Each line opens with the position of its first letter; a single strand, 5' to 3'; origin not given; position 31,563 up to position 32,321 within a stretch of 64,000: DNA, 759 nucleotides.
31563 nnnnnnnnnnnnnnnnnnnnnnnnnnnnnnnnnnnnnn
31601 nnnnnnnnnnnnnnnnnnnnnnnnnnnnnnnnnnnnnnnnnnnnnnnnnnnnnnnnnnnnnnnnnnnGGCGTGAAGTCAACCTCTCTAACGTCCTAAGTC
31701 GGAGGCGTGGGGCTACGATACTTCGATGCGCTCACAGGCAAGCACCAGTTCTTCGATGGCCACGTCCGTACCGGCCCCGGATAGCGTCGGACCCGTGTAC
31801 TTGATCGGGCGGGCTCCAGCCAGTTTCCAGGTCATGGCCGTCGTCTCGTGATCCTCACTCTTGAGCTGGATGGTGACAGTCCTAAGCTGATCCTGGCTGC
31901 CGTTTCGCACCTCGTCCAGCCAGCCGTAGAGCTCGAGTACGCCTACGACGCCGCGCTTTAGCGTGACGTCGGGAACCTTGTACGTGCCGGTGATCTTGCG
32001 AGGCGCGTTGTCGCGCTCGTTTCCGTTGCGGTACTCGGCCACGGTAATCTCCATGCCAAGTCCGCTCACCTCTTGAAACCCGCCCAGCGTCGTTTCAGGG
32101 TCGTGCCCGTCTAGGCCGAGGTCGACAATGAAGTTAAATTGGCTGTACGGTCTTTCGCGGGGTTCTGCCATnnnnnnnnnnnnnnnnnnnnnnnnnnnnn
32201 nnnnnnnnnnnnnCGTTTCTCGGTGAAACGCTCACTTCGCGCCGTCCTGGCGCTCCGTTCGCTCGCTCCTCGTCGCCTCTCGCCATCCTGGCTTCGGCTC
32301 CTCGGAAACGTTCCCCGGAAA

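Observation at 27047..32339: Two paralogous structured intergenic elements (A 27047-27181, B 32199-32339) placed just upstream of ribosome-binding sites inside the eCIS operon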

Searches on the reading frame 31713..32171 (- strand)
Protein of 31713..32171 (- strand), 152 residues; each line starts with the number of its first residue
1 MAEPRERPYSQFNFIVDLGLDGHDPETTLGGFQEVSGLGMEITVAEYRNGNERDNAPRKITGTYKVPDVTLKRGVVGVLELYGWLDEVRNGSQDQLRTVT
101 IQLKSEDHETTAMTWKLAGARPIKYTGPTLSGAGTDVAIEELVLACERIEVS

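Call 18: search_protein_families(library=pfam, proteins=[window:31713-32171:-], max_evalue=0.01)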
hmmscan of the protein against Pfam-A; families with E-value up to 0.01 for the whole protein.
window:31713-32171:- (152 aa): 1 family
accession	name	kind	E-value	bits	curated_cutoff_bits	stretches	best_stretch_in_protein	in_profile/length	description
PF06841.18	Phage_T4_gp19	-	1.3e-31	109.6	28.2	1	11-150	2-134/134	T4-like virus tail tube protein gp19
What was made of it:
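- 31713..32171 (-): Tube gene 1 (gp19 family), downstream of B; true start ATG at 32171. Pfam PF06841, E=1.3e-31 (call 18).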

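Call 36: find_encoding_contigs(protein=window:31713-32171:-, flank=10000, max_places=10)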
Protein window:31713-32171:- (152 aa): no gene with exactly this product is on record in the collection.

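Call 38: find_homologous_proteins(query=window:31713-32171:-, max_evalue=1e-20)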
Query window:31713-32171:- (152 aa): 5900 proteins with E <= 1e-20 among 6022 candidates; the best 120 are listed.
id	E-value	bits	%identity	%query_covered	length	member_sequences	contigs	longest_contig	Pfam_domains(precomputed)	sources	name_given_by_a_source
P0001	8.8e-90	316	93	99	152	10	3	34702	PF06841.19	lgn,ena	-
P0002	8.6e-82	290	87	100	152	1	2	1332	PF06841.19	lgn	-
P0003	6.4e-72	258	80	100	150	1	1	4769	PF06841.19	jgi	-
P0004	6.3e-71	255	78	99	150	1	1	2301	PF06841.19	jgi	-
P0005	1.4e-70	254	78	99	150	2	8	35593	PF06841.19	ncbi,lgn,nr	ncbi:MAG: phage tail protein [Chloroflexi bacterium]|nr:MAG: phage tail protein [Chloroflexota bacte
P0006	1.4e-70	254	78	99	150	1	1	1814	PF06841.19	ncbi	-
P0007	1.9e-70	253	76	100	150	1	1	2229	PF06841.19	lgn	-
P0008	2.2e-70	253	77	100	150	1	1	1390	PF06841.19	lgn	-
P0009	5.9e-70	252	78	100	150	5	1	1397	PF06841.19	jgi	jgi:phage tail-like protein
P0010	6.0e-70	252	76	100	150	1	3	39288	PF06841.19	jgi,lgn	jgi:phage tail-like protein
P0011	6.2e-70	252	77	98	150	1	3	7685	PF06841.19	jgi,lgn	jgi:phage tail-like protein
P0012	6.9e-70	252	77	98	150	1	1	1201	PF06841.19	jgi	jgi:phage tail-like protein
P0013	8.0e-70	251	76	100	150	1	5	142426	PF06841.19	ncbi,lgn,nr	ncbi:MAG: phage tail protein [Chloroflexi bacterium]|nr:phage tail protein [Chloroflexota bacterium]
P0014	1.0e-69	251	77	99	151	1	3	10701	PF06841.19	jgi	jgi:phage tail-like protein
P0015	1.0e-69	251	76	99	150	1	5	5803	PF06841.19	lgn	-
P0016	2.8e-69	250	75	100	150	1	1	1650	PF06841.19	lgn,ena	-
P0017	3.3e-69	249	76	100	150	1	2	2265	PF06841.19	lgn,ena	-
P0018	3.8e-69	249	74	100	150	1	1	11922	PF06841.19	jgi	jgi:phage tail-like protein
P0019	3.9e-69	249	75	100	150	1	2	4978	PF06841.19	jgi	jgi:phage tail-like protein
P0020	4.5e-69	249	77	98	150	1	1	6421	PF06841.19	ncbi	-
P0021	4.6e-69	249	75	100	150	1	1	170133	PF06841.19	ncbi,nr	ncbi:MAG: phage tail protein [Ardenticatenaceae bacterium]|nr:phage tail protein [Ardenticatenaceae 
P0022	4.7e-69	249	75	99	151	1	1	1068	PF06841.19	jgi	jgi:phage tail-like protein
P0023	7.8e-69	248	74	100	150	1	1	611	PF06841.19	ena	-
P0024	7.8e-69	248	74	100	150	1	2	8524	PF06841.19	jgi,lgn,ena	-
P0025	8.9e-69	248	75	100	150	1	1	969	PF06841.19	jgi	jgi:phage tail-like protein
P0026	1.0e-68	248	74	100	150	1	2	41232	PF06841.19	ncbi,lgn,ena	-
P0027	1.0e-68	248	74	100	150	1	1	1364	PF06841.19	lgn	-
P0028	1.2e-68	248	77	98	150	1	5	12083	PF06841.19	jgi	jgi:phage tail-like protein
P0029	1.6e-68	247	76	100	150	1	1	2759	PF06841.19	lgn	-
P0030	2.1e-68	247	74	100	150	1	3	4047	PF06841.19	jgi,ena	-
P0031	2.3e-68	247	74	100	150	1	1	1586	PF06841.19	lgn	-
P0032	2.9e-68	246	76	100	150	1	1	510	PF06841.19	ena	-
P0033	3.3e-68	246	75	100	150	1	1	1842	PF06841.19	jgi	jgi:phage tail-like protein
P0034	3.6e-68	246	75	99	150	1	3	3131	PF06841.19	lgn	-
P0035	3.7e-68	246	74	99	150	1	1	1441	PF06841.19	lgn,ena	-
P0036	4.4e-68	246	74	100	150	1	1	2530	PF06841.19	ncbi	-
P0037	5.5e-68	245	73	100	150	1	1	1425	PF06841.19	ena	-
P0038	6.0e-68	245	74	99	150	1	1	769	PF06841.19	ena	-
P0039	6.4e-68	245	75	99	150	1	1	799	PF06841.19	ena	-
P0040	9.9e-68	245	76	100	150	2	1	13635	PF06841.19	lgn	-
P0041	1.0e-67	245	75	99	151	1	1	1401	PF06841.19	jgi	jgi:phage tail-like protein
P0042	1.3e-67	244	76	100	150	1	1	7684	PF06841.19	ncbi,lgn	-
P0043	1.3e-67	244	75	100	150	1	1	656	PF06841.19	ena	-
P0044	1.3e-67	244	74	100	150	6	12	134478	PF06841.19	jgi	jgi:phage tail-like protein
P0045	1.4e-67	244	72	100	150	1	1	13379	PF06841.19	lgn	-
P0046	1.6e-67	244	75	99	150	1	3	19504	PF06841.19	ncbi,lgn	-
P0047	1.6e-67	244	74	100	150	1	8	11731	PF06841.19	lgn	-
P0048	1.8e-67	244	76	100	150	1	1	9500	PF06841.19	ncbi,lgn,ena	-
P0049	1.8e-67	244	73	100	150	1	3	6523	PF06841.19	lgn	-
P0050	2.1e-67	244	75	100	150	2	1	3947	PF06841.19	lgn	-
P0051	2.1e-67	244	74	100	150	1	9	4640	PF06841.19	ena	-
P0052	2.1e-67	244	75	99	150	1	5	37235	PF06841.19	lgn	-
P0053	2.4e-67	243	76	100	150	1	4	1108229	PF06841.19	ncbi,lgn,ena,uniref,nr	ncbi:MAG: phage tail protein [Ardenticatenia bacterium]|uniref:Tail protein n=1 Tax=Ardenticatena ma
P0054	2.9e-67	243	74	100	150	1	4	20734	PF06841.19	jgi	jgi:phage tail-like protein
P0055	3.0e-67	243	74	100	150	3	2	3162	PF06841.19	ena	-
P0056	3.1e-67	243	76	99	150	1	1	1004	PF06841.19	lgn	-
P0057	3.7e-67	243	75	99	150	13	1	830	PF06841.19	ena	-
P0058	3.9e-67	243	73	100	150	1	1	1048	PF06841.19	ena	-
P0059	4.6e-67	242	73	100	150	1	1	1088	PF06841.19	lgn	-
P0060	4.6e-67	242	73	100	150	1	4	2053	PF06841.19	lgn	-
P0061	4.9e-67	242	74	100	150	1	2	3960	PF06841.19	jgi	jgi:phage tail-like protein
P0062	5.3e-67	242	72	99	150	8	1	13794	PF06841.19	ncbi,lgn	-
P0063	5.4e-67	242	74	99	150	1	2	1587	PF06841.19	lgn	-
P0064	5.4e-67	242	75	100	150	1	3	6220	PF06841.19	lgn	-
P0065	5.5e-67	242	72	100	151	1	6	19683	PF06841.19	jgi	jgi:phage tail-like protein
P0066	7.4e-67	242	74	100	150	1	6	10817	PF06841.19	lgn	-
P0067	8.8e-67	242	73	100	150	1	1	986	PF06841.19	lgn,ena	-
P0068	8.9e-67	242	75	100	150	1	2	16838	PF06841.19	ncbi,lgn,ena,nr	nr:phage tail protein [Ardenticatena sp.]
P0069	9.9e-67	241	74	99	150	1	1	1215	PF06841.19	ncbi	-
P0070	1.0e-66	241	72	100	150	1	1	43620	PF06841.19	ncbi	-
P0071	1.0e-66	241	73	100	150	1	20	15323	PF06841.19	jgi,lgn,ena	jgi:phage tail-like protein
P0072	1.0e-66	241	72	100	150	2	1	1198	PF06841.19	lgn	-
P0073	1.1e-66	241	73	100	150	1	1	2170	PF06841.19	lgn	-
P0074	2.1e-66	240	72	100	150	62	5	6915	PF06841.19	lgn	-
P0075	2.2e-66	240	74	99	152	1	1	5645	PF06841.19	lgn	-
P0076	2.4e-66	240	74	99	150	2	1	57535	PF06841.19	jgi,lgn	jgi:phage tail-like protein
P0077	2.7e-66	240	72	99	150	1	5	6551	PF06841.19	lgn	-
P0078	2.7e-66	240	74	99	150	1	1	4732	PF06841.19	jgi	jgi:phage tail-like protein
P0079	2.7e-66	240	76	99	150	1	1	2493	PF06841.19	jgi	jgi:phage tail-like protein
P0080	2.7e-66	240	72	100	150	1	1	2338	PF06841.19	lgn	-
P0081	3.0e-66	240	73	100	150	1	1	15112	PF06841.19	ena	-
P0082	3.1e-66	240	74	100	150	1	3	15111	PF06841.19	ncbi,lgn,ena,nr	ncbi:MAG: phage tail protein [Anaerolineales bacterium]|nr:phage tail protein [Anaerolineales bacter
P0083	6.0e-66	239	73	100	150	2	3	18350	PF06841.19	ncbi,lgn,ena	-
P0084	6.2e-66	239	72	100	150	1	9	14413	PF06841.19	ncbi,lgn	-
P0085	7.9e-66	238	73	100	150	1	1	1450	PF06841.19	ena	-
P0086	8.1e-66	238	73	100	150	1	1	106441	PF06841.19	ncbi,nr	ncbi:MAG: phage tail protein [Ardenticatenaceae bacterium]|nr:phage tail protein [Ardenticatenaceae 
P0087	9.3e-66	238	73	100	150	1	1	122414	PF06841.19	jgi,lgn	jgi:phage tail-like protein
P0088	9.9e-66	238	73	100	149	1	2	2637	PF06841.19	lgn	-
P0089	1.0e-65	238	74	100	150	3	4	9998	PF06841.19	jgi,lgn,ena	jgi:phage tail-like protein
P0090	1.1e-65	238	73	99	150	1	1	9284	PF06841.19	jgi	jgi:phage tail-like protein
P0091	1.2e-65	238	72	100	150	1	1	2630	PF06841.19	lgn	-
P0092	1.2e-65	238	72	100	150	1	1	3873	PF06841.19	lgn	-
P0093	1.3e-65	238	73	100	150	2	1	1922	PF06841.19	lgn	-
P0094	1.4e-65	238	74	100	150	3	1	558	PF06841.19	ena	-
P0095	1.6e-65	237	71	100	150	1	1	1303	PF06841.19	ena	-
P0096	1.7e-65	237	72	100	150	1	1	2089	PF06841.19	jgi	jgi:phage tail-like protein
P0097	2.5e-65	237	72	99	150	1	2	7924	PF06841.19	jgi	jgi:phage tail-like protein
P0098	2.8e-65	237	74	99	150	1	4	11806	PF06841.19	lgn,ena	-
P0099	2.8e-65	237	71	99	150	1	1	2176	PF06841.19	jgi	jgi:phage tail-like protein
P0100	2.8e-65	237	72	100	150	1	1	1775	PF06841.19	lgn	-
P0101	3.7e-65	236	72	99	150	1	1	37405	PF06841.19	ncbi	-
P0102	4.1e-65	236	73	100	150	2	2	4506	PF06841.19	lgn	-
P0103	4.6e-65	236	73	100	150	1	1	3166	PF06841.19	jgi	jgi:phage tail-like protein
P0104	5.2e-65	236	71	99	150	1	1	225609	PF06841.19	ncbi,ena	-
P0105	5.9e-65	236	70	100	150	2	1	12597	PF06841.19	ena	-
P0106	6.6e-65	235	70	100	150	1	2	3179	PF06841.19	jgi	jgi:phage tail-like protein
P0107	7.1e-65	235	72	99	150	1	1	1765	PF06841.19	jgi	jgi:phage tail-like protein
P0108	7.3e-65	235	74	99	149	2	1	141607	PF06841.19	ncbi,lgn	ncbi:MAG: phage tail protein [bacterium]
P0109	7.9e-65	235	71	100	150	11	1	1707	PF06841.19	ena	-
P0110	8.9e-65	235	73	99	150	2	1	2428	PF06841.19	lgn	-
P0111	9.6e-65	235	73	100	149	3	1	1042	PF06841.19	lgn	-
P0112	1.1e-64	235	71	100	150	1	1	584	PF06841.19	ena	-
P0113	1.2e-64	235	71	100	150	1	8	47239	PF06841.19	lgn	-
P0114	1.2e-64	235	71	99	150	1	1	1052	PF06841.19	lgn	-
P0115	1.2e-64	235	72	100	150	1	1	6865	PF06841.19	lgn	-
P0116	1.3e-64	234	72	99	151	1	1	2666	PF06841.19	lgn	-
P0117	1.6e-64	234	72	100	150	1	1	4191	PF06841.19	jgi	jgi:phage tail-like protein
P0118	1.7e-64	234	72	99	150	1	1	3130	PF06841.19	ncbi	-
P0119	1.7e-64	234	70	100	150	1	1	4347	PF06841.19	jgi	jgi:phage tail-like protein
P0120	2.0e-64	234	73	99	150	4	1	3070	PF06841.19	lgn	-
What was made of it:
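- Tried and rejected: The organism is inferred as Chloroflexota (Ardenticatenia-like) from tube homologues (call 38).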

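Call 39: find_encoding_contigs(protein=P0001, flank=10000, max_places=4)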
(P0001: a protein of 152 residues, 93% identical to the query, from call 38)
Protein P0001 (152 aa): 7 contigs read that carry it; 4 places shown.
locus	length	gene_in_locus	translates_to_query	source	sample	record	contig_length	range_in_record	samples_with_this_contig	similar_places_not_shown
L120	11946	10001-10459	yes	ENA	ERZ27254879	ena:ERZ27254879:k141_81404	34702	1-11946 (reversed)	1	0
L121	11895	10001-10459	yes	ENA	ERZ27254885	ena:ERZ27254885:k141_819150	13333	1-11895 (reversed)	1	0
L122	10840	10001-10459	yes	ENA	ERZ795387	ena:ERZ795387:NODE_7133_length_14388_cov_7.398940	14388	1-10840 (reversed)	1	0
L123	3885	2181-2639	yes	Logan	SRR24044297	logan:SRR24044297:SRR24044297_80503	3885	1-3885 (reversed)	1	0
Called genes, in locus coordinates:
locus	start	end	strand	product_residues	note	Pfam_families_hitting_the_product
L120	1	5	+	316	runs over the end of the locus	PF02826:2-Hacid_dh_C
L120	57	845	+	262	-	PF13643:DUF4145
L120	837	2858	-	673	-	PF00920:ILVD_EDD_N, PF24877:ILV_EDD_C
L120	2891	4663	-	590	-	PF00664:ABC_membrane, PF02463:SMC_N (faint), PF00005:ABC_tran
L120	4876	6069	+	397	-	PF07690:MFS_1, PF00083:Sugar_tr (weak), PF12832:MFS_1_like, PF07690:MFS_1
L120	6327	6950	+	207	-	PF14065:Pvc16_N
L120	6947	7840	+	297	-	-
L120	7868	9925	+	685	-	PF04984:Phage_sheath_1, PF17482:Phage_sheath_1C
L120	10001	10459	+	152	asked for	PF06841:Phage_T4_gp19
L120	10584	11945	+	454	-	?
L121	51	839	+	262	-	PF13643:DUF4145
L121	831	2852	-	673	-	PF00920:ILVD_EDD_N, PF24877:ILV_EDD_C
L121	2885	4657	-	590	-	PF00664:ABC_membrane, PF02463:SMC_N (faint), PF00005:ABC_tran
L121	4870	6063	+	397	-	PF07690:MFS_1, PF00083:Sugar_tr (weak), PF12832:MFS_1_like, PF07690:MFS_1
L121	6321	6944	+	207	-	PF14065:Pvc16_N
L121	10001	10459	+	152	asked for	PF06841:Phage_T4_gp19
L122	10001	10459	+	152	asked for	PF06841:Phage_T4_gp19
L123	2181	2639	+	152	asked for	PF06841:Phage_T4_gp19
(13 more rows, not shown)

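Call 40: find_encoding_contigs(protein=P0005, flank=10000, max_places=3)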
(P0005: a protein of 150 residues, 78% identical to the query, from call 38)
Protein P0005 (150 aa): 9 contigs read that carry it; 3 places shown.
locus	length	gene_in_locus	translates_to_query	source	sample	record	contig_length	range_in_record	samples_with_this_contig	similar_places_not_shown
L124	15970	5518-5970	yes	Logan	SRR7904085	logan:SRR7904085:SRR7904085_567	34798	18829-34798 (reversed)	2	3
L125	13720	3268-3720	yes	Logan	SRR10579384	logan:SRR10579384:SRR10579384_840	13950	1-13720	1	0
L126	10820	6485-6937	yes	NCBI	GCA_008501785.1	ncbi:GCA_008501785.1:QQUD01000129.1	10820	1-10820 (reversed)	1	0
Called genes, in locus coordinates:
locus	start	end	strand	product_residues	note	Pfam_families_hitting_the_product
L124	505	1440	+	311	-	PF00486:Trans_reg_C (weak), PF03704:BTAD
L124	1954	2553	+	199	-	PF14065:Pvc16_N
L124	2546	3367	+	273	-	-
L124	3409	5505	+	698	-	PF04984:Phage_sheath_1, PF17482:Phage_sheath_1C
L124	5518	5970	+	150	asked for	PF06841:Phage_T4_gp19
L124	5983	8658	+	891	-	-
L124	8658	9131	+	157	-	PF06841:Phage_T4_gp19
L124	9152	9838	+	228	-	PF19266:CIS_tube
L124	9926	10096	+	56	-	-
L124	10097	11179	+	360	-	PF05954:Phage_GPD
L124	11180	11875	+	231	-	PF04717:Phage_base_V, PF20093:DUF6484 (faint)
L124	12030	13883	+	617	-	-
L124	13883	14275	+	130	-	PF04965:GPW_gp25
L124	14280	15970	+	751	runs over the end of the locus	-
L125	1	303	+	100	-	?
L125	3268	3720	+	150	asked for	PF06841:Phage_T4_gp19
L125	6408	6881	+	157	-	PF06841:Phage_T4_gp19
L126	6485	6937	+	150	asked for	PF06841:Phage_T4_gp19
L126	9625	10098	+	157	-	PF06841:Phage_T4_gp19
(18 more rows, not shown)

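Call 70: find_related_loci(query=window:31713-32171:-, collection=viral_contigs, flank=3000)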
Query window:31713-32171:- (152 aa) in viral_contigs; peptide patterns used: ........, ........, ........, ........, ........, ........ (x = any residue, [..] = any of these).
12 stretches matched a pattern; 4 encode a relative of the query (tblastn E <= 1e-3); 4 distinct loci.
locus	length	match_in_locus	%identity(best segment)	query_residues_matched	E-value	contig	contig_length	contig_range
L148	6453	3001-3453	66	1-152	5e-64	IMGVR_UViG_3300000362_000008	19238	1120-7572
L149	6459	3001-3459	62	1-152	9e-59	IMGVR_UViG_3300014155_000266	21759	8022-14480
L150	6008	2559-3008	48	1-152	3e-42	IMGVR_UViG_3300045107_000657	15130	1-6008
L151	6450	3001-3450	48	1-152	3e-42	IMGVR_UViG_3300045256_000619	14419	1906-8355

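Call 71: find_encoding_contigs(protein=P0002, flank=5000, max_places=3)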
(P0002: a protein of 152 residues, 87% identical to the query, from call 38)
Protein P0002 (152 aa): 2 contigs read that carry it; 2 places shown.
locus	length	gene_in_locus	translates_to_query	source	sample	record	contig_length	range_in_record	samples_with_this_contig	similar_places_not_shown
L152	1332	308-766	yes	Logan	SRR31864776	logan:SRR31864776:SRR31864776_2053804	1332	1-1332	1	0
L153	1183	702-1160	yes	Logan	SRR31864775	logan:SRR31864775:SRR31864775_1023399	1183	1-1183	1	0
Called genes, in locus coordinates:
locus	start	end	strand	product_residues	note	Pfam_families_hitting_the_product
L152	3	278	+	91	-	?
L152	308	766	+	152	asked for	PF06841:Phage_T4_gp19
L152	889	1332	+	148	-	?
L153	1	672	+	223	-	?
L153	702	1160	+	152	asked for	PF06841:Phage_T4_gp19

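Call 72: find_encoding_contigs(protein=P0003, flank=5000, max_places=3)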
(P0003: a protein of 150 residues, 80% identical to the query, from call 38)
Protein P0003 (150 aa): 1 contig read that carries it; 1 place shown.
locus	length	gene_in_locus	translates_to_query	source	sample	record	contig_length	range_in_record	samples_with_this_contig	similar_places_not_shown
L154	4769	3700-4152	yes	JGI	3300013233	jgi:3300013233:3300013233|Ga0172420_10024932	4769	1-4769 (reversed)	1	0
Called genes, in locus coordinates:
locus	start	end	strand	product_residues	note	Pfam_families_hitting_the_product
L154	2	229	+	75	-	?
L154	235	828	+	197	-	PF14065:Pvc16_N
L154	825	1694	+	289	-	-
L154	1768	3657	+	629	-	PF04984:Phage_sheath_1, PF17482:Phage_sheath_1C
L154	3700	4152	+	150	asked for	PF06841:Phage_T4_gp19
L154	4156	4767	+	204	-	?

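Call 73: find_encoding_contigs(protein=P0004, flank=5000, max_places=3)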
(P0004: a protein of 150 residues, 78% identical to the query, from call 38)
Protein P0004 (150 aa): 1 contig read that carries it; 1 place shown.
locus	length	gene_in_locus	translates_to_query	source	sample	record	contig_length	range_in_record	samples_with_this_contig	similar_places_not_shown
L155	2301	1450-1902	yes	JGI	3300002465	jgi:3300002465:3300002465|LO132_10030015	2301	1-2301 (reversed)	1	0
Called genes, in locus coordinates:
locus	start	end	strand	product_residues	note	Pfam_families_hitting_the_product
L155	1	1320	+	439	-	?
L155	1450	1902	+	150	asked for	PF06841:Phage_T4_gp19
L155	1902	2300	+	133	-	?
